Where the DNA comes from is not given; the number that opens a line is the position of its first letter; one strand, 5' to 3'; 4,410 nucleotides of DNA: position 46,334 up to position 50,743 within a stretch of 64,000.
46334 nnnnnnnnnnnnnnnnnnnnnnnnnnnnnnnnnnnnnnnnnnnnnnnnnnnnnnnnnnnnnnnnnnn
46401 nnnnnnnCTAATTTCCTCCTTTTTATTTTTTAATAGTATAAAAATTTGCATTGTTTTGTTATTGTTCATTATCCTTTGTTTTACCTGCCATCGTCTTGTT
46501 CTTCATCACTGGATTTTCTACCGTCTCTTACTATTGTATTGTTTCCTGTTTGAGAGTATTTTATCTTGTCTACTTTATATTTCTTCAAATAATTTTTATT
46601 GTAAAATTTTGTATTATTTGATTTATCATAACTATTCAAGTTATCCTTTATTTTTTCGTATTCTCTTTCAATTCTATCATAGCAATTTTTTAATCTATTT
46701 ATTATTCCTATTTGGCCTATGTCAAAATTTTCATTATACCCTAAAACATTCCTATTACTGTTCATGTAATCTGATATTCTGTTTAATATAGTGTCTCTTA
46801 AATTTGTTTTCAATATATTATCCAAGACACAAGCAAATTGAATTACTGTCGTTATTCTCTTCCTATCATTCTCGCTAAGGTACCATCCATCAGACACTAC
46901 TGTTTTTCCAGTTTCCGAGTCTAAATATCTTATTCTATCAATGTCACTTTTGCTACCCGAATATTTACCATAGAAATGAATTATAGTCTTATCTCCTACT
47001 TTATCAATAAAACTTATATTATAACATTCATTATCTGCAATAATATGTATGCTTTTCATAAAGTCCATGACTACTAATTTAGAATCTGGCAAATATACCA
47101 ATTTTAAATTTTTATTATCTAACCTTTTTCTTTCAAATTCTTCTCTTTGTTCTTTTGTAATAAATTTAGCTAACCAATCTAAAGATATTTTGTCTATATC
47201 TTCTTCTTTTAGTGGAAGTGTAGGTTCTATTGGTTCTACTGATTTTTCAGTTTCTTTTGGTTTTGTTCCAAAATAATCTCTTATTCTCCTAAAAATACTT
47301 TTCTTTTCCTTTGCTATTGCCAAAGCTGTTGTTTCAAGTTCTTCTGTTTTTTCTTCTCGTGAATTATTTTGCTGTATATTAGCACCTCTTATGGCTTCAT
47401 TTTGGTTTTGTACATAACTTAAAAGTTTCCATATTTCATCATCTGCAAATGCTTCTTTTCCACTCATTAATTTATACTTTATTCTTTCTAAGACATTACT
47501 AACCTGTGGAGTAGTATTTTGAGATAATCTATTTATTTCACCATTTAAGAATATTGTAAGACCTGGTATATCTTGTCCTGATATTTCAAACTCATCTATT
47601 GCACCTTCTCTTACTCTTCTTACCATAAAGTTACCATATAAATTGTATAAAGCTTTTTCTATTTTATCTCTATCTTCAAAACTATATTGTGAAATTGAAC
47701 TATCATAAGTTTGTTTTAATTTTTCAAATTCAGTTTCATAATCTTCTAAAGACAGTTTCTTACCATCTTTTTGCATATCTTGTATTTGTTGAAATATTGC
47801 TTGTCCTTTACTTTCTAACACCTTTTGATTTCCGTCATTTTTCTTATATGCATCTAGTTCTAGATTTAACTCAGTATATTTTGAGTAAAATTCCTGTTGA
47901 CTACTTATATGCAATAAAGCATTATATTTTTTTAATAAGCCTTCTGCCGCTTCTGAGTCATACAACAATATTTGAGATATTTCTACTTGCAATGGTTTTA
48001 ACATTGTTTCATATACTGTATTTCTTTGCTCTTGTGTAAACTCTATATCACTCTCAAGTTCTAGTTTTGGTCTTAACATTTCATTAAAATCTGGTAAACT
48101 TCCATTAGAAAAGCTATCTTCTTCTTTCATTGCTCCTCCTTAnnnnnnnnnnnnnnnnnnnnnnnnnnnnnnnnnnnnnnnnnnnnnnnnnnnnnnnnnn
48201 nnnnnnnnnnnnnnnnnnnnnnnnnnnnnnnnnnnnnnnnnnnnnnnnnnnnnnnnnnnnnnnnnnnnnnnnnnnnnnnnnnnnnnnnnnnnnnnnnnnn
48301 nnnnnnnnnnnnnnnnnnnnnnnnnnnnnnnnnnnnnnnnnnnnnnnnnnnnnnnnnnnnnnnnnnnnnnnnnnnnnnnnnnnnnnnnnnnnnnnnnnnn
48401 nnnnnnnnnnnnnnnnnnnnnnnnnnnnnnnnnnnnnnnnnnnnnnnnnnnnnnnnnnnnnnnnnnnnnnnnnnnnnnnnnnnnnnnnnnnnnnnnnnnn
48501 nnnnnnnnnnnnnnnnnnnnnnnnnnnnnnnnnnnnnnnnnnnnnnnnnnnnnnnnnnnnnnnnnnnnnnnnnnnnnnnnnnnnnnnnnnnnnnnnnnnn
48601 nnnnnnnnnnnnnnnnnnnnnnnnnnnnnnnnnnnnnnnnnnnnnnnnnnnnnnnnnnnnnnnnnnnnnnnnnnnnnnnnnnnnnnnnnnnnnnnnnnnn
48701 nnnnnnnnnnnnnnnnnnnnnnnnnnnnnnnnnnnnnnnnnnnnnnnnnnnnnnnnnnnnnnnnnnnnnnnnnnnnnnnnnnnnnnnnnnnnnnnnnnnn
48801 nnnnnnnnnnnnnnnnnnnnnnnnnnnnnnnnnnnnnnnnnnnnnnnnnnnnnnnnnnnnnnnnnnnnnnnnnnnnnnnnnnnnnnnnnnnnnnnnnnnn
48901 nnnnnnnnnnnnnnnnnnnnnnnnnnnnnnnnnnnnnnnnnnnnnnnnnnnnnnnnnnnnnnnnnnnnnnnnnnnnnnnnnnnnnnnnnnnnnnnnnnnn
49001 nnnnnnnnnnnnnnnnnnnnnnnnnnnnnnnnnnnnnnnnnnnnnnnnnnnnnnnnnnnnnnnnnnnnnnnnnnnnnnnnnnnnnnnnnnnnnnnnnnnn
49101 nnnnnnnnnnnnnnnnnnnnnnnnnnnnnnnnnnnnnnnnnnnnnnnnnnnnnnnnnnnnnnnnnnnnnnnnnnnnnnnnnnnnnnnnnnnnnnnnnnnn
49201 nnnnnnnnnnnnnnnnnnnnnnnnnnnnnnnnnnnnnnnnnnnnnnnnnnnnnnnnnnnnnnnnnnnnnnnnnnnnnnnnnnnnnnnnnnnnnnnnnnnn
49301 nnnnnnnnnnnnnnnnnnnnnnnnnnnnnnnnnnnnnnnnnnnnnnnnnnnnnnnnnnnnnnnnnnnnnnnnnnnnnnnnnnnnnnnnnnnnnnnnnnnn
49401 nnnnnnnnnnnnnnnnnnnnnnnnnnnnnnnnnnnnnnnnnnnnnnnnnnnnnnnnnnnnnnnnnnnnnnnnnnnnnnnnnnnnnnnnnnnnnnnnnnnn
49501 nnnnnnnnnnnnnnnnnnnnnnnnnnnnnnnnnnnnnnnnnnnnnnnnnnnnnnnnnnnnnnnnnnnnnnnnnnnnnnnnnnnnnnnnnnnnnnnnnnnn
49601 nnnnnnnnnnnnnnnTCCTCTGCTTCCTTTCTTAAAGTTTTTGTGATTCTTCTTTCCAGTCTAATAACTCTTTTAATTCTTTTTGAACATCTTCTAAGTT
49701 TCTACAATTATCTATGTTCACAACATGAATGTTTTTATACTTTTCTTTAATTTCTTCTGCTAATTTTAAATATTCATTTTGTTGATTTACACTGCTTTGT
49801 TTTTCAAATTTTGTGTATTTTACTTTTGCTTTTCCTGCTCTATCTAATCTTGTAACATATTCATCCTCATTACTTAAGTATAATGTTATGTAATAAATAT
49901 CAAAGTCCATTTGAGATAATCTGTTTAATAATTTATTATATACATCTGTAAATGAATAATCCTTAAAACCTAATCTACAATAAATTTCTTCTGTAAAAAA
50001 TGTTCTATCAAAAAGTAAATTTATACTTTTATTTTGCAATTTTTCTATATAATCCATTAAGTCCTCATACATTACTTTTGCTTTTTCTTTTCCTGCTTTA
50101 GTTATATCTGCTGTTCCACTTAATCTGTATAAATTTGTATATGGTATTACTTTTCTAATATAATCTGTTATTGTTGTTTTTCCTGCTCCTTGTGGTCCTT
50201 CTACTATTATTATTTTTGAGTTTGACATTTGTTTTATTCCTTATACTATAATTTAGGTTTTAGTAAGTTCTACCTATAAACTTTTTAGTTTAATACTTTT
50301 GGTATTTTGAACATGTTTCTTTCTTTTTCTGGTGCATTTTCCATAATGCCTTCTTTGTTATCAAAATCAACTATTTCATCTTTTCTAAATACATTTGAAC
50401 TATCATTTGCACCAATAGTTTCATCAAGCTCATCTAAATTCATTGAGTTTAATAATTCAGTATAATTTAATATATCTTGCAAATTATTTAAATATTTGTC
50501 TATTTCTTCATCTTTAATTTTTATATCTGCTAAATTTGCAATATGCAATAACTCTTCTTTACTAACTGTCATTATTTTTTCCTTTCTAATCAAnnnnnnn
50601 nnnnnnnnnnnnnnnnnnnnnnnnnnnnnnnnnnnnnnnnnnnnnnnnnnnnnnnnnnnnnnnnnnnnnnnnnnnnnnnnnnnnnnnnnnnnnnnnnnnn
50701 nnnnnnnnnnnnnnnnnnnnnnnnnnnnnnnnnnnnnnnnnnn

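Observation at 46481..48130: A 549-aa protein with no recognisable domains is wedged between gatA and gatB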

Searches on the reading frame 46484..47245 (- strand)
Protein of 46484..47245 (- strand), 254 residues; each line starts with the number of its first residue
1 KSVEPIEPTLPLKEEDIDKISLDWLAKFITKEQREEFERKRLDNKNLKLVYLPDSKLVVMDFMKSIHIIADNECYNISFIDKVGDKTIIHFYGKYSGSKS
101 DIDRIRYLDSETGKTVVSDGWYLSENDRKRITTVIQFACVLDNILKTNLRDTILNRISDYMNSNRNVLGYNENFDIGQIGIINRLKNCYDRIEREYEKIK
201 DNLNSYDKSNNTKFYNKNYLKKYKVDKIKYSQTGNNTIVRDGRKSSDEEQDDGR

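Call 63: predict_structure(alignment_id=A3)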
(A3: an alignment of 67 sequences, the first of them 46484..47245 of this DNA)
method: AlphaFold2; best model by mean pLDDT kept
length: 254 residues; sequences in the alignment: 67
mean_pLDDT: 87.6   pTM: 0.80
mean pLDDT of the five models: 87.6, 87.4, 87.0, 86.7, 86.6
residues with pLDDT >= 90: 172; 70-90: 48; 50-70: 30; < 50: 4
segments of 3 or more residues with pLDDT < 50: none
pLDDT, mean of each block of 10 residues (from residue 1): 87 94 98 97 94 98 82 85 94 80 89 91 91 95 96 95 84 89 96 98 98 94 71 55 53 51
secondary structure, 60 per line:
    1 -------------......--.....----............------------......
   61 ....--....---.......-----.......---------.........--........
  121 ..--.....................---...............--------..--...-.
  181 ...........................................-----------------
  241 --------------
elements in order: H14-19 H22-26 H31-42 H55-64 H67-70 E74-80 E86-92 E102-110 E113-122 H125-145 H149-163 H180-223
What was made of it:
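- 46577..47224 (-): C-terminal alpha/beta module (aa 303-518): 4-stranded sheet plus helices, no structural match. AF2 domain model pLDDT 87.6, pTM 0.80 (call 63).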

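Call 66: fold_search(model_id=the predicted structure, library=pdb)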
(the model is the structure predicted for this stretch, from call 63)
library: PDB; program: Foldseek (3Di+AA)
matches with E <= 10: 411; with E <= 0.001: 0
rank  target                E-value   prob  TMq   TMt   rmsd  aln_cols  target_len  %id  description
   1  3g3r_A                1.2e-01  0.20  0.14  0.12  13.5       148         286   14  Crystal structure of a eukaryotic polyphosphate polymerase in complex with AppNHp-Mn2+ (released 2009-05-05)
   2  5x7v_B                2.3e-01  0.33  0.15  0.22  12.2       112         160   13  Crystal structure of Nucleosome assembly protein S (PfNapS) from Plasmodium falciparum (released 2017-03-15)
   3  1e5w                  4.1e-01  0.08  0.14  0.12  15.4       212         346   10  Structure of isolated FERM domain and first long helix of moesin (released 2001-06-27)
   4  5iig                  4.4e-01  0.11  0.14  0.09  13.3       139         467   13  Structure of the SPX-TTM domain fragment of the yeast inorganic polyphophate polymerase Vtc4 (form A). (released 2016-04-27)
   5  7ytj_D                5.2e-01  0.11  0.16  0.08  16.1       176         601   12  Cryo-EM structure of VTC complex (released 2023-02-22)
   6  8j1c_D                5.8e-01  0.12  0.16  0.13  16.2       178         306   11  Structure of amino acid dehydrogenase in complex with NADP (released 2023-08-16)
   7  8r6s_Q                8.6e-01  0.15  0.08  0.05  10.1        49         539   14  Plastid-encoded RNA polymerase (Integrated model) (released 2024-03-13)
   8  6h4n_x                8.6e-01  0.10  0.12  0.26  17.2       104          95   12  Structure of a hibernating 100S ribosome reveals an inactive conformation of the ribosomal protein S1 - 70S Hibernatin (released 2018-09-05)
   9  8xci_F                8.6e-01  0.08  0.10  0.07  13.5        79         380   13  Open state of central tail fiber of bacteriophage lambda upon binding to LamB (released 2024-05-01)
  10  8j1g_D                9.1e-01  0.33  0.13  0.11   9.2        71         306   14  Structure of amino acid dehydrogenase in complex with NADPH (released 2023-08-16)
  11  8j1c_C                9.1e-01  0.21  0.15  0.13  11.0       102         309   12  Structure of amino acid dehydrogenase in complex with NADP (released 2023-08-16)
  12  4kop_B                9.1e-01  0.18  0.20  0.29   7.1        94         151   10  Crystal Structure of WHY2 from Arabidopsis thaliana (released 2013-11-13)
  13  5fmz_B                1.0e+00  0.07  0.12  0.05  17.4       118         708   15  Crystal structure of Influenza B polymerase with bound 5' vRNA (released 2016-01-13)
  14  3vhx_H                1.1e+00  0.09  0.07  0.17  15.2        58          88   12  The crystal structure of Arf6-MKLP1 (Mitotic kinesin-like protein 1) complex (released 2012-05-16)
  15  8cli_B                1.1e+00  0.51  0.13  0.05   3.2        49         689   12  TFIIIC TauB-DNA monomer (released 2023-06-21)
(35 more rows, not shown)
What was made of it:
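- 46577..47224 (-): Best Foldseek PDB hit E 0.12, TM <= 0.2 (call 66).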

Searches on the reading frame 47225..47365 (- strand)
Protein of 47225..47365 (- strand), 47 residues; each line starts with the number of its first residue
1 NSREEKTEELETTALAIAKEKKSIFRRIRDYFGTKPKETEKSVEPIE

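Call 45: search_protein_families(library=pfam, proteins=[window:47225-47365:-], max_evalue=10)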
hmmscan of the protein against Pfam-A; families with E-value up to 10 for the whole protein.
seq(47 aa): 1 family
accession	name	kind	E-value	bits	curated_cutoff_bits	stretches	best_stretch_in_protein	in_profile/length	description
PF01054.23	MMTV_SAg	-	0.013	16.2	25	1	3-46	9-52/92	Mouse mammary tumour virus superantigen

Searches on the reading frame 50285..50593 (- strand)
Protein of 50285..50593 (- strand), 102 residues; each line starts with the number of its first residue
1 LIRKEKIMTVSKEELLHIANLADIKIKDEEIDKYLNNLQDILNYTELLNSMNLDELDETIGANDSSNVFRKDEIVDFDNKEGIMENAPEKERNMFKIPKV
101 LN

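Call 3: search_protein_families(library=pfam, proteins=[window:50285-50593:-], max_evalue=1)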
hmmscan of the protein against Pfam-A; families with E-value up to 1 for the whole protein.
window:50285-50593:- (102 aa): 5 families
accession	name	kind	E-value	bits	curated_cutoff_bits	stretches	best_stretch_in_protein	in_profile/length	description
PF02686.20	GatC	-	1.8e-14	54.1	23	1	26-96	1-65/66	Glu-tRNAGln amidotransferase C subunit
PF04604.19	L_biotic_typeA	-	0.013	15.8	21.7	1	40-65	6-27/50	Type-A lantibiotic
PF07308.18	DUF1456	-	0.067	13.9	27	1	7-40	11-43/68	Protein of unknown function (DUF1456)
PF13318.11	AtzG-like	-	0.097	13.5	24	1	18-58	5-45/50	1-carboxybiuret hydrolase subunit AtzG-like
PF20767.2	DUF6839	-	0.11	13.2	24.4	1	32-64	2-34/67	Domain of unknown function (DUF6839)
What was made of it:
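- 50285..50593 (-): gatC, first gene of the operon. Pfam GatC 1.8e-14 (call 3)
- Checked: GatC is at 50285..50593(-) (call 3).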
